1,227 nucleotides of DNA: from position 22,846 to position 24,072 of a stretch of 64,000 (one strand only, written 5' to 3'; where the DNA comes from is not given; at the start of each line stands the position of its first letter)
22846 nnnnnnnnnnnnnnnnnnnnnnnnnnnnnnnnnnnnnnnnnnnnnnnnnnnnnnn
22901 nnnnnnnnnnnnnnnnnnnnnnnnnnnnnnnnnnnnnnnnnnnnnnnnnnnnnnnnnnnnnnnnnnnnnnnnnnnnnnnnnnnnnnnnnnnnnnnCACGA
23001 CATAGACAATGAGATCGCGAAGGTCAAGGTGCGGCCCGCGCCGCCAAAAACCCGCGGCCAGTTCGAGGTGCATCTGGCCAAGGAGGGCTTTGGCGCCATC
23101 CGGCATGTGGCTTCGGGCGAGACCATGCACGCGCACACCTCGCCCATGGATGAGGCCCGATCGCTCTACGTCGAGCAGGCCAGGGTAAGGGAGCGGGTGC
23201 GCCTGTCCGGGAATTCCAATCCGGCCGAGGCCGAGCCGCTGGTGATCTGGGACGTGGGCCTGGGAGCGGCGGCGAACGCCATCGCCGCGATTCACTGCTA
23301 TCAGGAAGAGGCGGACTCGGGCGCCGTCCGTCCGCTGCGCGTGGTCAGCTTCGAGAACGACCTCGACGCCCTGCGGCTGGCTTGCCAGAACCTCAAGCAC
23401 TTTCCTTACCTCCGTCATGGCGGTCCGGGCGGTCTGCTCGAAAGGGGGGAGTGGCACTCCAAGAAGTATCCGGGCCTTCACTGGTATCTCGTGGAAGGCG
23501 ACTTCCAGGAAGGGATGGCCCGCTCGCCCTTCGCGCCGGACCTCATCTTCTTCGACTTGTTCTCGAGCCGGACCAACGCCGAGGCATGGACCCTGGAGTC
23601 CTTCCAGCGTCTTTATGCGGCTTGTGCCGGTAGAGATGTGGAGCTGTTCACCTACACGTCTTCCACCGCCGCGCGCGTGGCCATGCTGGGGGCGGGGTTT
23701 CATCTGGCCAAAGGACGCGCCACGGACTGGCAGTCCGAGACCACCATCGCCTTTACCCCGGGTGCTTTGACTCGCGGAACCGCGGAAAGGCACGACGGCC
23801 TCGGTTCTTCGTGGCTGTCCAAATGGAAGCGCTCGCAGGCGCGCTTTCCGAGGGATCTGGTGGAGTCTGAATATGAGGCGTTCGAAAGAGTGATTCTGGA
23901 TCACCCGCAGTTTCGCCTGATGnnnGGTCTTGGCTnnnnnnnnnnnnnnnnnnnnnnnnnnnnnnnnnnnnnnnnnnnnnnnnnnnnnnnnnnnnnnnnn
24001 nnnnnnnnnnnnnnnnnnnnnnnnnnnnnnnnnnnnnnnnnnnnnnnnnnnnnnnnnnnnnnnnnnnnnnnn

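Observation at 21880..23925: Tgt (queuine tRNA-ribosyltransferase) fused to an MnmC-like tRNA methyltransferase domain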

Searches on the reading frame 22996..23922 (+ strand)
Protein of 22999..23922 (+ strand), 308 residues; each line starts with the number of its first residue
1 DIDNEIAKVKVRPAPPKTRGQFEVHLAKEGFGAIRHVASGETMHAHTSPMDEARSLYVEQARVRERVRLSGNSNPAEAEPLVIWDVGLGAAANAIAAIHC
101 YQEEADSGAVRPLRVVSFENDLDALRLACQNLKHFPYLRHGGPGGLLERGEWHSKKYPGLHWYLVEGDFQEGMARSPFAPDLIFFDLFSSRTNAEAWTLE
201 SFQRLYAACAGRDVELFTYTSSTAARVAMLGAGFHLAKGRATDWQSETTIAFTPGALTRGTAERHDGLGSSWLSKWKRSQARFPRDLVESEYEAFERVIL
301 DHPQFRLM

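Call 7: find_homologous_proteins(query=window:22999-23922:+, max_evalue=0.001)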
Query seq(308 aa) (308 aa): 927 proteins with E <= 0.001 among 5467 candidates; the best 120 are listed.
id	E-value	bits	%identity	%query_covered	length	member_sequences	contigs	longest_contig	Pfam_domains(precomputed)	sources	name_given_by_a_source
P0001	6.8e-158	543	77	99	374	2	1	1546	PF05430.18,PF01702.26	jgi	jgi:queuine tRNA-ribosyltransferase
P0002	9.3e-154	530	73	99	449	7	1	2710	PF05430.18,PF01702.26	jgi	-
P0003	9.4e-153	526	75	99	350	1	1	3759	PF05430.18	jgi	jgi:queuine tRNA-ribosyltransferase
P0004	1.5e-147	509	71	99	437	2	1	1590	PF05430.18,PF01702.26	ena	-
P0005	4.9e-127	442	75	83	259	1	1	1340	PF05430.18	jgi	jgi:queuine tRNA-ribosyltransferase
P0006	1.6e-118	414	62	99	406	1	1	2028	PF05430.18,PF01702.26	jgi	jgi:queuine tRNA-ribosyltransferase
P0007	1.8e-114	400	62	99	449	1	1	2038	PF05430.18,PF01702.26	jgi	jgi:queuine tRNA-ribosyltransferase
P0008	2.0e-113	397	57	99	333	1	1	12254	PF05430.18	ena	-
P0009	1.9e-112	394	55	97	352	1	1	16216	PF05430.18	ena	-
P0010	3.0e-111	390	58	99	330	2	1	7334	PF05430.18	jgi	jgi:queuine tRNA-ribosyltransferase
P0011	1.8e-108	381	57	99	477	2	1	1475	PF05430.18,PF01702.26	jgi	-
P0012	2.9e-107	377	56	99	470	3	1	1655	PF05430.18,PF01702.26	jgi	jgi:queuine tRNA-ribosyltransferase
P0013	4.0e-107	376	62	93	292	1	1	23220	PF05430.18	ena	-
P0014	5.7e-107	376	55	100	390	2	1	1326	PF05430.18,PF01702.26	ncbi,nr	ncbi:MAG: tRNA-guanine transglycosylase, partial [Verrucomicrobiaceae bacterium]|nr:tRNA-guanine tra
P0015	3.8e-106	373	57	99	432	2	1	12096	PF05430.18,PF01702.26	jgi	-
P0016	4.0e-106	373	56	99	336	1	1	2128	PF05430.18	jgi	jgi:queuine tRNA-ribosyltransferase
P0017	9.0e-106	372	60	94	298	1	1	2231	PF05430.18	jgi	jgi:queuine tRNA-ribosyltransferase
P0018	6.4e-105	369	56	99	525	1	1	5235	PF05430.18,PF01702.26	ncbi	ncbi:MAG TPA: tRNA-guanine transglycosylase, partial [Chthoniobacterales bacterium]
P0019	2.8e-104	367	58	93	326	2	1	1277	PF05430.18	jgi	jgi:queuine tRNA-ribosyltransferase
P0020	6.7e-104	366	55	94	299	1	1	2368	PF05430.18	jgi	jgi:queuine tRNA-ribosyltransferase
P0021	7.6e-104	366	58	99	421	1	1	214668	PF05430.18,PF01702.26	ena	-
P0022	9.5e-104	365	54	99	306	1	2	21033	PF05430.18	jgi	jgi:queuine tRNA-ribosyltransferase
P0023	1.0e-103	365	53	98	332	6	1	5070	PF05430.18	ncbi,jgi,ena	-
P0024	1.6e-103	364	53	99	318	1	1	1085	PF05430.18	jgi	jgi:queuine tRNA-ribosyltransferase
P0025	1.7e-103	364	56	99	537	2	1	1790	PF05430.18,PF01702.26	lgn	-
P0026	3.9e-103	363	56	94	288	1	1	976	PF05430.18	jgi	jgi:queuine tRNA-ribosyltransferase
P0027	7.2e-103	362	55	99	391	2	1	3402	PF05430.18,PF01702.26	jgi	jgi:queuine tRNA-ribosyltransferase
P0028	1.4e-102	361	56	99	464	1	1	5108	PF05430.18,PF01702.26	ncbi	-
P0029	1.5e-102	361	55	99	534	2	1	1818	PF05430.18,PF01702.26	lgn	-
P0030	2.1e-102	361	57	96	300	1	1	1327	PF05430.18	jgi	jgi:queuine tRNA-ribosyltransferase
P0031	2.1e-102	361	53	99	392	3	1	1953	PF05430.18,PF01702.26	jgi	jgi:queuine tRNA-ribosyltransferase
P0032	2.4e-102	361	55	99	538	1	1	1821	PF05430.18,PF01702.26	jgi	jgi:queuine tRNA-ribosyltransferase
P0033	3.8e-102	360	55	100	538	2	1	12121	PF05430.18,PF01702.26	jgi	jgi:queuine tRNA-ribosyltransferase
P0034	4.0e-102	360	55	99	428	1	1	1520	PF05430.18,PF01702.26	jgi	jgi:queuine tRNA-ribosyltransferase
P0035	4.2e-102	360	56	92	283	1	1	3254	PF05430.18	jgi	jgi:queuine tRNA-ribosyltransferase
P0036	6.8e-102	359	54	99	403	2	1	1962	PF05430.18,PF01702.26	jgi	jgi:queuine tRNA-ribosyltransferase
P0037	6.8e-102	359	59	86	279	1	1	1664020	PF05430.18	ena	-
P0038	9.7e-102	359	56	95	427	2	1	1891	PF05430.18,PF01702.26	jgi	jgi:queuine tRNA-ribosyltransferase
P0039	1.4e-101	358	52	98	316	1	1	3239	PF05430.18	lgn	-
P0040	1.5e-101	358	55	100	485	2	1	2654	PF05430.18,PF01702.26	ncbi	-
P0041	1.6e-101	358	53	99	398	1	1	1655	PF05430.18,PF01702.26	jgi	jgi:queuine tRNA-ribosyltransferase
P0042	1.6e-101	358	54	94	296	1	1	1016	PF05430.18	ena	-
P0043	1.8e-101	358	53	94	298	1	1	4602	PF05430.18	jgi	jgi:queuine tRNA-ribosyltransferase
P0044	2.0e-101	358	55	99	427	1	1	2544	PF05430.18,PF01702.26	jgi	jgi:queuine tRNA-ribosyltransferase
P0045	2.5e-101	357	54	99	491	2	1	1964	PF05430.18,PF01702.26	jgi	jgi:queuine tRNA-ribosyltransferase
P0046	2.8e-101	357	53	100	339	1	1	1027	PF05430.18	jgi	jgi:queuine tRNA-ribosyltransferase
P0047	3.4e-101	357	54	99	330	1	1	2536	PF05430.18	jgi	jgi:queuine tRNA-ribosyltransferase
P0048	3.8e-101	357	55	99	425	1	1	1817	PF05430.18,PF01702.26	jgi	jgi:queuine tRNA-ribosyltransferase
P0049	4.4e-101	357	57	93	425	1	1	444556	PF05430.18,PF01702.26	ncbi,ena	-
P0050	5.3e-101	356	57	93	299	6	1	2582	PF05430.18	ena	-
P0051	6.9e-101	356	52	95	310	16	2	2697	PF05430.18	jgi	-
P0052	7.1e-101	356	55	95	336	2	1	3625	PF05430.18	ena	-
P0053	9.0e-101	356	54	99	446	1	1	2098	PF05430.18,PF01702.26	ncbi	ncbi:MAG: tRNA-guanine transglycosylase, partial [Chthoniobacterales bacterium]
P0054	1.0e-100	355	55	99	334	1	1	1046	PF05430.18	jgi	-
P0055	1.4e-100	355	60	93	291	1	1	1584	PF05430.18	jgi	jgi:queuine tRNA-ribosyltransferase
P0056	1.6e-100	355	54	99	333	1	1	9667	PF05430.18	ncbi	-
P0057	2.0e-100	354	52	99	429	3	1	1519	PF05430.18,PF01702.26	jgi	jgi:queuine tRNA-ribosyltransferase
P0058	2.1e-100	354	54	99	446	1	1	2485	PF05430.18,PF01702.26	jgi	jgi:queuine tRNA-ribosyltransferase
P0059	2.3e-100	354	54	99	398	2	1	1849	PF05430.18,PF01702.26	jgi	jgi:queuine tRNA-ribosyltransferase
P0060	2.5e-100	354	51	98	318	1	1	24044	PF05430.18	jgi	jgi:queuine tRNA-ribosyltransferase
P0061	2.6e-100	354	53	94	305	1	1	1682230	PF05430.18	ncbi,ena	-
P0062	2.7e-100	354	59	86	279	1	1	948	PF05430.18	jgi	jgi:queuine tRNA-ribosyltransferase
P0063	2.8e-100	354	54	94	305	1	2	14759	PF05430.18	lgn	-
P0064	2.8e-100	354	57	93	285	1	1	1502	PF05430.18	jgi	jgi:queuine tRNA-ribosyltransferase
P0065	3.4e-100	354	57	99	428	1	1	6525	PF05430.18,PF01702.26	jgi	-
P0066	3.6e-100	354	55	92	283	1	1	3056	PF05430.18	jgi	jgi:queuine tRNA-ribosyltransferase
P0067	5.1e-100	353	56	93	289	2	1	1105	PF05430.18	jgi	jgi:queuine tRNA-ribosyltransferase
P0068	7.1e-100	353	55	99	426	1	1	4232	PF05430.18,PF01702.26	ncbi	ncbi:MAG: tRNA-guanine transglycosylase, partial [Chthoniobacterales bacterium]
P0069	1.1e-99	352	55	96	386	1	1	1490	PF05430.18,PF01702.26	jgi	jgi:queuine tRNA-ribosyltransferase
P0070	1.3e-99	352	55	99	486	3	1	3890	PF05430.18,PF01702.26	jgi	jgi:queuine tRNA-ribosyltransferase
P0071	1.5e-99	351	57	93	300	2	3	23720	PF05430.18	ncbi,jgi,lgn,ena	jgi:queuine tRNA-ribosyltransferase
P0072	1.7e-99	351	53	94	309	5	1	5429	PF05430.18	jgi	jgi:queuine tRNA-ribosyltransferase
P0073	2.3e-99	351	53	99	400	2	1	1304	PF05430.18,PF01702.26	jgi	jgi:queuine tRNA-ribosyltransferase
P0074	2.3e-99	351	54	100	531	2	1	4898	PF05430.18,PF01702.26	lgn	-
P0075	2.5e-99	351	52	99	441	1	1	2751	PF05430.18,PF01702.26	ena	-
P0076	3.7e-99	350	54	99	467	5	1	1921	PF05430.18,PF01702.26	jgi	-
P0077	4.2e-99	350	60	89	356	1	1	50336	PF05430.18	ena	-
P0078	4.6e-99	350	53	94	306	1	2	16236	PF05430.18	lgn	-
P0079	5.4e-99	350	53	99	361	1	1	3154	PF05430.18,PF01702.26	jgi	jgi:queuine tRNA-ribosyltransferase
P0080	6.2e-99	349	54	91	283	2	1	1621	PF05430.18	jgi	jgi:queuine tRNA-ribosyltransferase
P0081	9.9e-99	349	53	95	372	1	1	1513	PF05430.18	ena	-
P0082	1.0e-98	349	55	99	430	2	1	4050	PF05430.18,PF01702.26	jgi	jgi:queuine tRNA-ribosyltransferase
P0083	1.4e-98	348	54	93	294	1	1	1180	PF05430.18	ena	-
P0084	2.2e-98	348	51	98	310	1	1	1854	PF05430.18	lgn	-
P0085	2.3e-98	348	55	91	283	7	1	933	PF05430.18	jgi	jgi:queuine tRNA-ribosyltransferase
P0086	2.6e-98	347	54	95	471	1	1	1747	PF05430.18,PF01702.26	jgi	-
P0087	2.7e-98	347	54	91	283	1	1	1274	PF05430.18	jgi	jgi:queuine tRNA-ribosyltransferase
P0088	3.0e-98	347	52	99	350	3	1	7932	PF05430.18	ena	-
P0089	3.4e-98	347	53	94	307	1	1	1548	PF05430.18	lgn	-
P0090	3.8e-98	347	55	95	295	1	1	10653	PF05430.18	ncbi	ncbi:MAG: MnmC family methyltransferase [Chthoniobacterales bacterium]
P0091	6.2e-98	346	53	96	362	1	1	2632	PF05430.18,PF01702.26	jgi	jgi:queuine tRNA-ribosyltransferase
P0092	8.0e-98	346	54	94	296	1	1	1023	PF05430.18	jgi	jgi:queuine tRNA-ribosyltransferase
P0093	9.3e-98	346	55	93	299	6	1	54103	PF05430.18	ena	-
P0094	1.2e-97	345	53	99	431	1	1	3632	PF05430.18,PF01702.26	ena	-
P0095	1.9e-97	345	56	93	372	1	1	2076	PF05430.18,PF01702.26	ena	-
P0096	2.9e-97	344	54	94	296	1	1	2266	PF05430.18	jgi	jgi:queuine tRNA-ribosyltransferase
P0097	4.3e-97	343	53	94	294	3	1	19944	PF05430.18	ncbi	ncbi:MAG: MnmC family methyltransferase [Chthoniobacterales bacterium]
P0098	5.9e-97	343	52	94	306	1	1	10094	PF05430.18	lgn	-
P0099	6.3e-97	343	54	93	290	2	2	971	PF05430.18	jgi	jgi:queuine tRNA-ribosyltransferase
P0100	8.4e-97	342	50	99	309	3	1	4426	PF05430.18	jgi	-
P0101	9.0e-97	342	52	99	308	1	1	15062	PF05430.18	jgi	jgi:queuine tRNA-ribosyltransferase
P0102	1.1e-96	342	52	99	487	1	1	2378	PF05430.18,PF01702.26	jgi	jgi:queuine tRNA-ribosyltransferase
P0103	1.2e-96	342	53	99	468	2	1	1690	PF05430.18,PF01702.26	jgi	-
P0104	1.3e-96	342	56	93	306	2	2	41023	PF05430.18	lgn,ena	-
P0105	1.5e-96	342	52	94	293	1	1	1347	PF05430.18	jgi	jgi:queuine tRNA-ribosyltransferase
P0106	2.1e-96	341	53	99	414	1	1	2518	PF05430.18,PF01702.26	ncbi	-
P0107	3.7e-96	340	53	99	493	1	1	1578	PF05430.18,PF01702.26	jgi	-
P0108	4.6e-96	340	56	93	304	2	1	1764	PF05430.18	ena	-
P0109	4.7e-96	340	52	94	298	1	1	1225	PF05430.18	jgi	jgi:queuine tRNA-ribosyltransferase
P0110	6.0e-96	340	50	98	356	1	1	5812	PF05430.18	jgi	jgi:queuine tRNA-ribosyltransferase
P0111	6.3e-96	340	53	99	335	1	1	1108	PF05430.18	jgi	jgi:queuine tRNA-ribosyltransferase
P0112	6.6e-96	340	55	99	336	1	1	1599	PF05430.18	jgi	jgi:queuine tRNA-ribosyltransferase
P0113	9.0e-96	339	53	93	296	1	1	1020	PF05430.18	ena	-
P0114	1.0e-95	339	51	95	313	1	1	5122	PF05430.18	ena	-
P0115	1.1e-95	339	54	94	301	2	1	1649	PF05430.18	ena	-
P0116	1.3e-95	339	50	100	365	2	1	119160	PF05430.18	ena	-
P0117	2.2e-95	338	51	99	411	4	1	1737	PF05430.18,PF01702.26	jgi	jgi:queuine tRNA-ribosyltransferase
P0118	2.2e-95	338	55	88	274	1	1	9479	PF05430.18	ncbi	ncbi:MAG: MnmC family methyltransferase, partial [Chthoniobacteraceae bacterium]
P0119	3.5e-95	337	54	99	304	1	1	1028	PF05430.18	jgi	jgi:queuine tRNA-ribosyltransferase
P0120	4.2e-95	337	53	99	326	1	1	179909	PF05430.18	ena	-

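Call 10: search_solved_structures(query=window:22999-23922:+, max_evalue=1, show_alignments=3)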
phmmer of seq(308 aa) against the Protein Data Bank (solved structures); distinct sequences matched with E-value up to 1: 1.
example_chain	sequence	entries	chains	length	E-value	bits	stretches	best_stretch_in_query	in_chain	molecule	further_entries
3vyw_A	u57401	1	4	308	2.1e-05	27.4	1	16-251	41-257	MNMC2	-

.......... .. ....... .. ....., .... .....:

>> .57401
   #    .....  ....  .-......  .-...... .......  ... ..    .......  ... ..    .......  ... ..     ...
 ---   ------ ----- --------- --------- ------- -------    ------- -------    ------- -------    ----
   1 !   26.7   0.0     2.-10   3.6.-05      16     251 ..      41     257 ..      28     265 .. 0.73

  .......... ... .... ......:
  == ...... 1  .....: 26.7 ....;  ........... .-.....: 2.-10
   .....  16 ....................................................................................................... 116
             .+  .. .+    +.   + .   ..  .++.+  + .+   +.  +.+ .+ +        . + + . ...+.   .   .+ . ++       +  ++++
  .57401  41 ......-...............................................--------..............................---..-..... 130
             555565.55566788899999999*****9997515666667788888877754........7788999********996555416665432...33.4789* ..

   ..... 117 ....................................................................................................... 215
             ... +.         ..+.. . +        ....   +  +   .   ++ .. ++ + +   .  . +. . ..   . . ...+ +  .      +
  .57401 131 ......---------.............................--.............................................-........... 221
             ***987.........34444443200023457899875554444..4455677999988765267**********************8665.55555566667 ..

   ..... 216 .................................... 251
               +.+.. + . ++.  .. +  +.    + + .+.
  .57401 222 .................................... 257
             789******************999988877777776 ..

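Call 17: find_encoding_contigs(protein=P0037, flank=10000, max_places=2)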
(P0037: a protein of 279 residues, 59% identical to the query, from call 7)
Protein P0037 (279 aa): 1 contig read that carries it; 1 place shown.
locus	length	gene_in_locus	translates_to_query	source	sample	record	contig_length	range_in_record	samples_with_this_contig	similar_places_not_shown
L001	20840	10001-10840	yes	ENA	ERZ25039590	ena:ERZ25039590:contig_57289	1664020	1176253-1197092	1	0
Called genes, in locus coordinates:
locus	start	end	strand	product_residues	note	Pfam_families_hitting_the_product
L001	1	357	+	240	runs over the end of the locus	PF01128:IspD, PF02348:CTP_transf_3, PF12804:NTP_transf_3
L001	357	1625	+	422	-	PF00675:Peptidase_M16, PF05193:Peptidase_M16_C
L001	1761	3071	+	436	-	PF05697:Trigger_N, PF05698:Trigger_C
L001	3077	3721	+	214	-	PF00574:CLP_protease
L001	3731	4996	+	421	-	PF06689:zf-C4_ClpX, PF01078:Mg_chelatase (faint), PF00004:AAA, PF07724:AAA_2, PF10431:ClpB_D2-small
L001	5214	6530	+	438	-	PF00595:PDZ, PF13180:PDZ_2, PF17820:PDZ_6, PF03572:Peptidase_S41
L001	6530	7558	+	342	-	PF00814:TsaD, PF22521:HypF_C_2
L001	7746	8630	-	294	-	PF00348:polyprenyl_synt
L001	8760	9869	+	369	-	PF01702:TGT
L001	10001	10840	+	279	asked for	PF05430:Methyltransf_30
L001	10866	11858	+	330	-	PF03446:NAD_binding_2, PF00393:6PGD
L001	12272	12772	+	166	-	PF08282:Hydrolase_3, PF05116:S6PP (weak)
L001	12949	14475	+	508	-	-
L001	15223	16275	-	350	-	PF05598:DUF772, PF01609:DDE_Tnp_1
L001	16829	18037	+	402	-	-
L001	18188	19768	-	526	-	PF06609:TRI12 (weak), PF00083:Sugar_tr, PF07690:MFS_1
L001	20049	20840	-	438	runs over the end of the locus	PF25917:BSH_RND, PF25919:BSH_CusB (weak), PF25876:HH_MFP_RND (weak), PF25954:Beta-barrel_RND_2 (weak), PF25963:Beta-barrel_AAEA (weak)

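Call 18: find_encoding_contigs(protein=P0049, flank=10000, max_places=2)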
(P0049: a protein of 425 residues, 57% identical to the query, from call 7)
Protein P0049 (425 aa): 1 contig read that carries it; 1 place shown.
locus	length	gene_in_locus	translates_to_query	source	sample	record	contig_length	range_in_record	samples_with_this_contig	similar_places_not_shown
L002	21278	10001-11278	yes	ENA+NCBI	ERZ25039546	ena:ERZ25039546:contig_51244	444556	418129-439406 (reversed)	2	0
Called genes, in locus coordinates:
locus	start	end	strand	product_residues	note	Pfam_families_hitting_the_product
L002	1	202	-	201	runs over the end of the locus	-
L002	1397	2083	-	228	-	PF00072:Response_reg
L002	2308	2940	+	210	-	PF00109:ketoacyl-synt, PF00108:Thiolase_N (weak)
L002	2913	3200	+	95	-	-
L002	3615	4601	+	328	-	PF16927:HisKA_7TM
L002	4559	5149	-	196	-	-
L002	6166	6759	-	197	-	-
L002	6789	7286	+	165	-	PF00989:PAS (faint)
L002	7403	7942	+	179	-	PF00512:HisKA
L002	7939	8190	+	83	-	PF02518:HATPase_c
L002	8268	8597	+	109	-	PF01116:F_bP_aldolase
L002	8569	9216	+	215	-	PF01116:F_bP_aldolase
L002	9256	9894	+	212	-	PF01702:TGT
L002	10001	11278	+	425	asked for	PF01702:TGT, PF05430:Methyltransf_30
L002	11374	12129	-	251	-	PF02146:SIR2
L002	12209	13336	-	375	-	PF00027:cNMP_binding, PF00512:HisKA, PF02518:HATPase_c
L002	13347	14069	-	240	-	PF00072:Response_reg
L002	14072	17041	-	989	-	-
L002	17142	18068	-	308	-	-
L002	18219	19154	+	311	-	PF00753:Lactamase_B (faint), PF12706:Lactamase_B_2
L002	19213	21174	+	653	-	PF05226:CHASE2, PF00211:Guanylate_cyc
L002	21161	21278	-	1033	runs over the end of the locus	PF13088:BNR_2 (faint), PF14870:PSII_BNR (faint), PF02012:BNR (faint), PF15902:Sortilin-Vps10 (weak)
